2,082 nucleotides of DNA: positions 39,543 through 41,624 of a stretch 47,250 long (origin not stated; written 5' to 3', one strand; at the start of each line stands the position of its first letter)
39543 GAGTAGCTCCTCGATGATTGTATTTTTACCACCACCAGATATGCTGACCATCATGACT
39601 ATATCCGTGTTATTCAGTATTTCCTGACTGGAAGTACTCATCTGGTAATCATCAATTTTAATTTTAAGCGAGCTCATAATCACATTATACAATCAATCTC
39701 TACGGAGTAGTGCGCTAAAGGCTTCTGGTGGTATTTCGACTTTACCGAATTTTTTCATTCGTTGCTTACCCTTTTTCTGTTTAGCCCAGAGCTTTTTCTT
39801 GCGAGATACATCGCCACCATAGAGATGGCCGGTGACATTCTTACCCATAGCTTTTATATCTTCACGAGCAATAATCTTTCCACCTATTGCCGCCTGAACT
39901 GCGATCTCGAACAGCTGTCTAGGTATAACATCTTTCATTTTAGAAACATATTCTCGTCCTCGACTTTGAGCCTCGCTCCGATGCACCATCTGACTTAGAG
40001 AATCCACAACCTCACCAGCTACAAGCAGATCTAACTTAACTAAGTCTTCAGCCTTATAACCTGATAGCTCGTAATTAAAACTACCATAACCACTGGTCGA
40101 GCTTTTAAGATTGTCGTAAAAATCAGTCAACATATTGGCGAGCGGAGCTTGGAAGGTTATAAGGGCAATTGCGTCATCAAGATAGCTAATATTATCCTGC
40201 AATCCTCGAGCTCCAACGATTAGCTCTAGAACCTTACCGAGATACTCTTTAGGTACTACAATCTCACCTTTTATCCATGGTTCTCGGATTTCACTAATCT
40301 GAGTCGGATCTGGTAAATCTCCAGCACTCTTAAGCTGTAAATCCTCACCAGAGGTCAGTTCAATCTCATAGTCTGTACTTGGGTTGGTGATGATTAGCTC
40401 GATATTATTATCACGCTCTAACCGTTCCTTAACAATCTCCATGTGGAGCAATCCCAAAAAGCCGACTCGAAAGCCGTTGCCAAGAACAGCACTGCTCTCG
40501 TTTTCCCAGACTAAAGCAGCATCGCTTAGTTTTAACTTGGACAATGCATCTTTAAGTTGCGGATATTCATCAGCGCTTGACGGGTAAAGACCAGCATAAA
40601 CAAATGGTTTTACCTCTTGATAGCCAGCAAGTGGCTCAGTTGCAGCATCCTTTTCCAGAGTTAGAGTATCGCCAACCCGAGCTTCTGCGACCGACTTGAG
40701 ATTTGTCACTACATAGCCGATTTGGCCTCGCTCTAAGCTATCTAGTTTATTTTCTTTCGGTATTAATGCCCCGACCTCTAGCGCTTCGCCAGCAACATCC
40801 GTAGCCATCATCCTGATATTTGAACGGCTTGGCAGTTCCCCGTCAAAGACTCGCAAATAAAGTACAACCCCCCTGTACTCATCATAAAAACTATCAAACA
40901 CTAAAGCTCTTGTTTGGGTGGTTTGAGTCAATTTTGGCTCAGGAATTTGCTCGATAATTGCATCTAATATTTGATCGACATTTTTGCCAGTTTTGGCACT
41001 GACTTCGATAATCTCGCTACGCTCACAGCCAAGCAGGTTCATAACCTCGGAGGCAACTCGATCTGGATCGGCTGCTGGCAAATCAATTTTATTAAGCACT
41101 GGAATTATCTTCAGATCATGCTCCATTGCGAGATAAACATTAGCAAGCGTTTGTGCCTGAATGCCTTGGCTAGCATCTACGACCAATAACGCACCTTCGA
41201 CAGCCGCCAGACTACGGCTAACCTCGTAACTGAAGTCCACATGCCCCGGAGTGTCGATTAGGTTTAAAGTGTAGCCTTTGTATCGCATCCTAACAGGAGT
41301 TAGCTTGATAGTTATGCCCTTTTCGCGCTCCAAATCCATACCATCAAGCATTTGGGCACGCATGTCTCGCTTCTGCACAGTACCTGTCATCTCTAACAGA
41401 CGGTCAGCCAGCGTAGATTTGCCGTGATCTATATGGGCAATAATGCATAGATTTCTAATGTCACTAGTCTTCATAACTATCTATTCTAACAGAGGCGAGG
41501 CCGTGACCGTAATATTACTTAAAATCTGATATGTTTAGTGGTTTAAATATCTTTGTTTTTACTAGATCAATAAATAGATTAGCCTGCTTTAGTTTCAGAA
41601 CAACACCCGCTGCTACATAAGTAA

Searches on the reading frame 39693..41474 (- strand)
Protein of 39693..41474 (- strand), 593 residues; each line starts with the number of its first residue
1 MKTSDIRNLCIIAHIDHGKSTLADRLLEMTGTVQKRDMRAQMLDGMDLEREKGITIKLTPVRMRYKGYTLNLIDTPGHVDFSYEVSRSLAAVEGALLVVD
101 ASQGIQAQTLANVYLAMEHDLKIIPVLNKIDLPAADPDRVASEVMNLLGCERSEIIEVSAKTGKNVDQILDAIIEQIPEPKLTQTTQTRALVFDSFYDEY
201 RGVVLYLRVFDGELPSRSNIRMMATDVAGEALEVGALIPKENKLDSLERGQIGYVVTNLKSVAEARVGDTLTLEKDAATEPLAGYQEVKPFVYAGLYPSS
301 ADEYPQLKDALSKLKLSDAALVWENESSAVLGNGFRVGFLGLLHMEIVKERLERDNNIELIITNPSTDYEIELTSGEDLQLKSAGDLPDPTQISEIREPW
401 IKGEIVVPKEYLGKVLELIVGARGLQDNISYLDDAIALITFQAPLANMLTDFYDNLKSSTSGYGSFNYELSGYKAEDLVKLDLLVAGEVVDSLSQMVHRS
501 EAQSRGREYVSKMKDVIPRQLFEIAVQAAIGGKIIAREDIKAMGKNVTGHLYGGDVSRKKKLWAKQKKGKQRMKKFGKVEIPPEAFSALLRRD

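Call 11: search_protein_families(library=ncbifam, proteins=[window:39693-41474:-])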
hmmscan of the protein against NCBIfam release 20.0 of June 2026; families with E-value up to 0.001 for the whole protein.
window:39693-41474:- (593 aa): 39 families (the best 25 are shown)
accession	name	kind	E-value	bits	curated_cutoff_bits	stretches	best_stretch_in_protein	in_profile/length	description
TIGR01393.1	lepA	equivalog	8.8e-261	866.5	533.9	1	5-592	2-594/595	translation elongation factor 4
TIGR01394.1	TypA_BipA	equivalog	9.7e-58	195.8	757.3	1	6-278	1-291/594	translational GTPase TypA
NF012153.1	tet_protect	equivalog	6.5e-53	179.9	775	2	8-148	2-145/614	tetracycline resistance ribosomal protection protein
TIGR00484.1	EF-G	equivalog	1.8e-49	168.6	659.4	3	3-173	7-179/691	elongation factor G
NF009381.0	PRK12740.1-5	subfamily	5e-47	160.7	583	3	2-175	5-180/692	elongation factor G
NF009891.0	PRK13351.1-1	equivalog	4.2e-40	138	597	3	2-142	5-148/681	elongation factor G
TIGR00490.1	aEF-2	equivalog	1.6e-37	129.1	738.45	1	2-131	15-149/720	elongation factor EF-2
NF000120.3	47473_otr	exception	5.5e-37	127.6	900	2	8-154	4-153/608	tetracycline resistance ribosomal protection protein Otr(A)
NF007583.0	PRK10218.1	equivalog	5.1e-36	123.8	1260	1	5-239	4-256/607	ribosome-dependent GTPase TypA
NF033148.1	tet_protect_M_W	exception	6e-36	124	1100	2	6-149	3-149/639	TetM/TetW/TetO/TetS family tetracycline resistance ribosomal protection protein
NF001964.0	PRK00741.1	equivalog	7.1e-35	120.4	473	1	6-176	12-188/529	peptide chain release factor 3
NF009379.0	PRK12740.1-3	equivalog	8.5e-31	107.2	513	2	3-135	5-140/674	elongation factor G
TIGR00503.1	prfC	equivalog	2.8e-30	105.3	466.95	1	7-153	12-165/527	peptide chain release factor 3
NF012155.1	tet_protect_M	exception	3.2e-28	98.3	1420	2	6-147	3-147/639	tetracycline resistance ribosomal protection protein Tet(M)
NF058620.1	EFG2_Bacteroid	exception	1.9e-27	96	1000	2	2-173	5-178/717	elongation factor G2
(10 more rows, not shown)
